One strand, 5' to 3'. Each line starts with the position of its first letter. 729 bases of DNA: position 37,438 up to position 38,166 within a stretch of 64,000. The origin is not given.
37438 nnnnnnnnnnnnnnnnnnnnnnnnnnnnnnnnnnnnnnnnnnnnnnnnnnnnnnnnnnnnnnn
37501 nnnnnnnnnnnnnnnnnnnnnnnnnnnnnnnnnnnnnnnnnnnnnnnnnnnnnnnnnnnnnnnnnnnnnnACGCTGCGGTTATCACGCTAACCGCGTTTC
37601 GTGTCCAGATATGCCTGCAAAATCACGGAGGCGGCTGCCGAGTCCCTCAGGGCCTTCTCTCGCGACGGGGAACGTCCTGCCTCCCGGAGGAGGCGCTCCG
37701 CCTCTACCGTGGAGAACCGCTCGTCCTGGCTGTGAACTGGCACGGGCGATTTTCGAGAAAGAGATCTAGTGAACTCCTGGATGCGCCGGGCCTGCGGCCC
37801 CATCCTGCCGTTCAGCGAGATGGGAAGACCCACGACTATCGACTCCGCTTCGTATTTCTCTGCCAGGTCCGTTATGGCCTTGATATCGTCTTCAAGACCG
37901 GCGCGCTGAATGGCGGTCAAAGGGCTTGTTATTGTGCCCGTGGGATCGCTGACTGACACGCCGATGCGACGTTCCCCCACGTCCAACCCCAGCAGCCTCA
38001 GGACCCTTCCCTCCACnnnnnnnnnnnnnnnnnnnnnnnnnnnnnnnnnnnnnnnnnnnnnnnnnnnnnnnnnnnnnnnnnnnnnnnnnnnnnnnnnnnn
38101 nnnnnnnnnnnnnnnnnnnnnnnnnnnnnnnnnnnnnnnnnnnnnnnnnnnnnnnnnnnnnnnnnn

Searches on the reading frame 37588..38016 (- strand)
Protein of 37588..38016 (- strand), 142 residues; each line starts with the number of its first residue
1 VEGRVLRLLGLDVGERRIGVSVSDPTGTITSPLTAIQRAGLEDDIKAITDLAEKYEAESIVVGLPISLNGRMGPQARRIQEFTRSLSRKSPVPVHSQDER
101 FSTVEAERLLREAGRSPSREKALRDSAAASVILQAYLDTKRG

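Call 94: search_protein_families(library=pfam, proteins=[window:37588-38016:-], max_evalue=0.001)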
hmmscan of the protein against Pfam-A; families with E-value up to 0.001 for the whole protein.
window:37588-38016:- (142 aa): 1 family
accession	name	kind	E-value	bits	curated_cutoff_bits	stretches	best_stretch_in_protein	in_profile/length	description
PF03652.20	RuvX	-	3.3e-40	138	29.2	1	7-138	2-133/134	Holliday junction resolvase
